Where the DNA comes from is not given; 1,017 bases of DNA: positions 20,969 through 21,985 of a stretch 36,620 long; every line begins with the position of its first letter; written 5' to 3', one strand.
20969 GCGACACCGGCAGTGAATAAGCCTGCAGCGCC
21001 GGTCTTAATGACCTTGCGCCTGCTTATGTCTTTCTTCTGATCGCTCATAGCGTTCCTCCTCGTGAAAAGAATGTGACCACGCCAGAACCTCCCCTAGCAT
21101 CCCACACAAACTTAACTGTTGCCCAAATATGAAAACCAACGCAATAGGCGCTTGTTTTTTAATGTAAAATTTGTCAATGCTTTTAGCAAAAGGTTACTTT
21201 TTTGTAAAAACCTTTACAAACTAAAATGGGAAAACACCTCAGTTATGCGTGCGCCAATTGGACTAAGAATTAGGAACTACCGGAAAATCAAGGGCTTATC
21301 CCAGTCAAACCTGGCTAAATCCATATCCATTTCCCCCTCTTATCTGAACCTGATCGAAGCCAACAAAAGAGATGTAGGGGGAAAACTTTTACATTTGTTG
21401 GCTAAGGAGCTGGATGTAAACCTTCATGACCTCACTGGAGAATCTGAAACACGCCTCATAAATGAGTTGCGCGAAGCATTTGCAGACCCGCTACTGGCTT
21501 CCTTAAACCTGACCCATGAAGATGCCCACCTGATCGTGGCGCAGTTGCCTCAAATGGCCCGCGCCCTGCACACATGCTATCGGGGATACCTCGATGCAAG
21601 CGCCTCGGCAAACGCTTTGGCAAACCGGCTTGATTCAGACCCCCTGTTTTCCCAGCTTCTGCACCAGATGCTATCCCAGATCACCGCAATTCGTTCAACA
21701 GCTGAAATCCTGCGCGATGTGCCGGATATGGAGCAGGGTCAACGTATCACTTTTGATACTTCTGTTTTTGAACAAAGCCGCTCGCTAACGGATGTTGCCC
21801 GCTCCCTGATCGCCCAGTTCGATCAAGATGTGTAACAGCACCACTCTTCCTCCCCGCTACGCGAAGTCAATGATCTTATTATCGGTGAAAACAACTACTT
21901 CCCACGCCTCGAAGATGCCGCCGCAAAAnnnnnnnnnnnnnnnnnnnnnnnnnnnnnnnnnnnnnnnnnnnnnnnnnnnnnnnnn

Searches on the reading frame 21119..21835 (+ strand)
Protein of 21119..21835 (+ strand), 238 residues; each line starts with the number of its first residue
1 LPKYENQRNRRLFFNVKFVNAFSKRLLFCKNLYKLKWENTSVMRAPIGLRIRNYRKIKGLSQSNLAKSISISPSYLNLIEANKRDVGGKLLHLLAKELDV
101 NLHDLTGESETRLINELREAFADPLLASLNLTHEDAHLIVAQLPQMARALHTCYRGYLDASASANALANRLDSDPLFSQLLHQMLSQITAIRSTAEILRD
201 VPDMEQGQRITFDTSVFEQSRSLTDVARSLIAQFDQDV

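Call 3: search_protein_families(library=pfam, proteins=[window:21119-21835:+], max_evalue=0.01)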
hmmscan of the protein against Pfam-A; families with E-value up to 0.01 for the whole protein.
window:21119-21835:+ (238 aa): 5 families
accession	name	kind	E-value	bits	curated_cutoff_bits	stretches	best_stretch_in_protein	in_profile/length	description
PF01381.28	HTH_3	-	3.8e-10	40.1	23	1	51-105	1-55/55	Helix-turn-helix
PF12844.13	HTH_19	-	2.7e-06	27.6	30.2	1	50-100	3-53/64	Helix-turn-helix domain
PF13560.12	HTH_31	-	0.00029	21.5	27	1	47-86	2-42/64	Helix-turn-helix domain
PF13443.12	HTH_26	-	0.0048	17.6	22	1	50-105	1-57/63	Cro/C1-type HTH DNA-binding domain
PF13413.12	HTH_25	-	0.0073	16.5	24.6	0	51-83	2-34/62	Helix-turn-helix domain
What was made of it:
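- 21245..21835 (+): N-terminal fragment of the ScfR-like regulator (196 aa): XRE-type HTH, a linker domain and the complete DHp-like insertion. It ends at the in-frame TAA 21833-21835. Pfam HTH_3 (call 3).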

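Call 4: search_protein_families(library=ncbifam, proteins=[window:21119-21835:+], max_evalue=0.01)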
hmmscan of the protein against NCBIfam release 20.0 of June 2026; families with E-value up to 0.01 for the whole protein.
window:21119-21835:+ (238 aa): 11 families
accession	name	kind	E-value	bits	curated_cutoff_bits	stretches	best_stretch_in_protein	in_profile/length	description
NF038139.1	Reg_Aceta_RamB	equivalog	6.1e-18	64.7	700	1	47-167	3-123/465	acetate metabolism transcriptional regulator RamB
NF006015.0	PRK08154.1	subfamily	4.3e-08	32.7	204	1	42-113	26-97/314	anaerobic benzoate catabolism transcriptional regulator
NF047948.1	male_kill_WMK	equivalog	7.7e-07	28.8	300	1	38-111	154-227/300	WO male-killing family protein Wmk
NF041951.1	phage_RstR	subfamily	4.5e-05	23.7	80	1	48-121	4-78/108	RstR family transcriptional repressor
NF046032.1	TransRegSlrRBacil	equivalog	4.6e-05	23.5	250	1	47-111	2-66/149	HTH-type transcriptional regulator SlrR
TIGR00270.2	TIGR00270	equivalog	0.00011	22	110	1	50-111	79-140/159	multiprotein bridging factor aMBF1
TIGR03070.1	couple_hipB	subfamily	0.00014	21.7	71.65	1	47-87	3-43/58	type II toxin-antitoxin system Y4mF family antitoxin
NF007257.0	PRK09706.1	subfamily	0.00023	21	101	1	47-99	6-58/135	transcriptional repressor DicA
NF008312.0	PRK11100.1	equivalog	0.0004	19.3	356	1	176-232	259-313/477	two-component system sensor histidine kinase CreC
NF041677.1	trans_regClgR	equivalog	0.00046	20.2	170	1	40-138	2-100/113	transcriptional regulator ClgR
NF041575.1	antitoxPezA_Strep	equivalog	0.0015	18.6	290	1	47-110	2-65/158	type II toxin-antitoxin system antitoxin PezA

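Call 87: list_cluster_members(proteins=[window:21245-21832:+, window:21929-22801:+, window:22871-23272:+])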
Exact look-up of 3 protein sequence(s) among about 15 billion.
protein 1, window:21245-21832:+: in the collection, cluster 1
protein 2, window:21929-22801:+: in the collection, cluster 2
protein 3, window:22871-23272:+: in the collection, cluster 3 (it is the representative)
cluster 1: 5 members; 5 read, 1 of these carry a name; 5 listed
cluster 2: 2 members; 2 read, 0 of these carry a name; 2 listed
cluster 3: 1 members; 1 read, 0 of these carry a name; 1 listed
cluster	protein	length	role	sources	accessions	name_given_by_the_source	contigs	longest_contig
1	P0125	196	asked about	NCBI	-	-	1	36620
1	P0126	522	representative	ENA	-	-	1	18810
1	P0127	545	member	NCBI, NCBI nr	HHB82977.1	MAG TPA: XRE family transcriptional regulator [Devosia sp.] | XRE family transcriptional regulator [Devosia sp.]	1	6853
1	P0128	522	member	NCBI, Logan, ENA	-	-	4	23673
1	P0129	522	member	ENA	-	-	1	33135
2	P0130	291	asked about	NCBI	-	-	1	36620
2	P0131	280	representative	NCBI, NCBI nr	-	-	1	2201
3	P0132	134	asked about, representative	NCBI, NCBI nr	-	-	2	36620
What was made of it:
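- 21245..21835 (+): The 196-aa product is found only on this contig, whereas relatives in the same 90%-identity cluster are 522-545 aa (call 87).
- On ScfR / IsaR transcription factors: The truncated product is found only on this contig (call 87).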
